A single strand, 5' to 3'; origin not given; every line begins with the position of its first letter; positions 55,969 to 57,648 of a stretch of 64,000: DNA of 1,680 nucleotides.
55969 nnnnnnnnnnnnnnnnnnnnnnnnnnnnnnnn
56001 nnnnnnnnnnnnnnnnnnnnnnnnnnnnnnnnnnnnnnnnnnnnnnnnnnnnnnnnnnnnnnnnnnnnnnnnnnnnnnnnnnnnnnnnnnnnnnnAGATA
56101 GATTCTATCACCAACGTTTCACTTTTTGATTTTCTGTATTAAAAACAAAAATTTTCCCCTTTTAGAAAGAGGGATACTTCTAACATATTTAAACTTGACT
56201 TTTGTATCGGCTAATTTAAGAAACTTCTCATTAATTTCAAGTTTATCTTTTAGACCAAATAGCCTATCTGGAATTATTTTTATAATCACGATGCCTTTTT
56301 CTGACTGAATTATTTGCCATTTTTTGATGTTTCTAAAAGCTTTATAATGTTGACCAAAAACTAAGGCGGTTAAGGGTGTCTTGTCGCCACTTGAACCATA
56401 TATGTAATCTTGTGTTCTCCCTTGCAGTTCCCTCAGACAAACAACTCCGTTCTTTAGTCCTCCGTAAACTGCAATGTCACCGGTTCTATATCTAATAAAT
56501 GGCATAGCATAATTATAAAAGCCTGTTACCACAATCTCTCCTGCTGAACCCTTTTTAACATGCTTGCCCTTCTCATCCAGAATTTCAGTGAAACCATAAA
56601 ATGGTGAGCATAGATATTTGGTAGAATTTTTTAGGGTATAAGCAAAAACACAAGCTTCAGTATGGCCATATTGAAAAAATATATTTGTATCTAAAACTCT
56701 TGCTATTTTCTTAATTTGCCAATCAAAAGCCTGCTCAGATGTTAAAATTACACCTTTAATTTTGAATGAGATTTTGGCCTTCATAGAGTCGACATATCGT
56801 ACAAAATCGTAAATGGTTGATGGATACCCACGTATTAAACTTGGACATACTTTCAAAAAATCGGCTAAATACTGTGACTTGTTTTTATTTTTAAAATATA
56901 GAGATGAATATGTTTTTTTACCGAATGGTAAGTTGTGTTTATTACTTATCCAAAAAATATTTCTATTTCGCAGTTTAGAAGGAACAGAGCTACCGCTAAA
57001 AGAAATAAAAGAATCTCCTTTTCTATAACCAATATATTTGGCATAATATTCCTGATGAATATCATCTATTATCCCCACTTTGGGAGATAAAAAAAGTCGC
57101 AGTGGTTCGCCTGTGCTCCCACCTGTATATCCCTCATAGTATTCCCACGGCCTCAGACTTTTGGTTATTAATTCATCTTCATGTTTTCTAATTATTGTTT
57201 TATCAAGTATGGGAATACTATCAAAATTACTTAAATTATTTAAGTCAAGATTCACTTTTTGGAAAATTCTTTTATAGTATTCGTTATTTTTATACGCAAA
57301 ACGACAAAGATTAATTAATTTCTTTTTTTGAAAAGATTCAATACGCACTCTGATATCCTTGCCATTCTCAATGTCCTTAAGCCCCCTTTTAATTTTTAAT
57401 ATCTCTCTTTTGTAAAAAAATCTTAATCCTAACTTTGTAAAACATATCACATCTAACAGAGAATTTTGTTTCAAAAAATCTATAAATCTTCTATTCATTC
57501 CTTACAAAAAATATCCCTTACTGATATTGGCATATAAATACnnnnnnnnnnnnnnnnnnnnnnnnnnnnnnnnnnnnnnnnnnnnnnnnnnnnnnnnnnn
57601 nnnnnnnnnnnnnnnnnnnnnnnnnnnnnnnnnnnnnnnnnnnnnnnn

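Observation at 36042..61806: Expansion of polytopic GT-C (ArnT/PMT-like) paralogs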

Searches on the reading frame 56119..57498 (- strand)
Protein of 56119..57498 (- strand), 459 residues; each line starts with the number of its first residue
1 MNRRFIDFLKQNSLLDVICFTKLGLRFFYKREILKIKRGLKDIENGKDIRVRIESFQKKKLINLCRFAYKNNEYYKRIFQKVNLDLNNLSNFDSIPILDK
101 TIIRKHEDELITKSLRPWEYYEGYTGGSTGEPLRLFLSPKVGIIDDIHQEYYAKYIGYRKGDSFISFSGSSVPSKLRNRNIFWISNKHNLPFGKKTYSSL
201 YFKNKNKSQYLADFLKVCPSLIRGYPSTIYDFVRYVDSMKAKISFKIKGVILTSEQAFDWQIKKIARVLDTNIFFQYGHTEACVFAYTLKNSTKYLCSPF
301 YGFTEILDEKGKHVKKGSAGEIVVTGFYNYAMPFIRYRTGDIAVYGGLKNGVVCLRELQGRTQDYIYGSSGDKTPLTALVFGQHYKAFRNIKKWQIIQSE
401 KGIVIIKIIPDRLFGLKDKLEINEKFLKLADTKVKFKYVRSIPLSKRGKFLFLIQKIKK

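Call 6: search_protein_families(library=pfam, proteins=[window:56119-57498:-], max_evalue=0.01)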
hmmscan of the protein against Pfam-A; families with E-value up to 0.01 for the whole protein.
window:56119-57498:- (459 aa): 1 family
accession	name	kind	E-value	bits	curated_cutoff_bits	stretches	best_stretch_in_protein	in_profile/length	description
PF00501.34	AMP-binding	-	0.0002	20.7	29.9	1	211-326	249-376/384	AMP-binding enzyme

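Call 22: search_protein_families(library=ncbifam, proteins=[window:56119-57498:-], max_evalue=0.001)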
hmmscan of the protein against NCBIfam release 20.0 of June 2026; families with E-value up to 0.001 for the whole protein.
window:56119-57498:- (459 aa): 7 families
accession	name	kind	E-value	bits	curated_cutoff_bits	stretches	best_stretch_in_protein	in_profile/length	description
NF045666.1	DVU1553_fam_AMP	equivalog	4.1e-28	98.4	300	2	203-344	167-309/331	DVU_1553 family AMP-dependent CoA ligase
NF053551.1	FlxY_rubin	equivalog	2.5e-19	69.3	520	2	259-344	216-301/424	flexirubin biosynthesis putative acyl-CoA ligase FlxY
NF041878.1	paak_haloarch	equivalog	1.3e-09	37.1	700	1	303-344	261-303/427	phenylacetate--CoA ligase PaaK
TIGR02155.1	PA_CoA_ligase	equivalog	2.5e-09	36.2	646.3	1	219-366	168-321/422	phenylacetate--CoA ligase PaaK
TIGR01733.1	AA-adenyl-dom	subfamily_domain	1.3e-05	24.2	317.4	1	121-326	124-326/409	amino acid adenylation domain-containing protein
TIGR02304.1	aden_form_hyp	equivalog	1.9e-05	23.8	251.9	0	50-116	21-78/430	F390 synthetase-related protein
NF041217.1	BagE_FevW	exception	0.00091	18.3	800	0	261-342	208-288/424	bagremycin/ferroverdin synthetase BagE/FevW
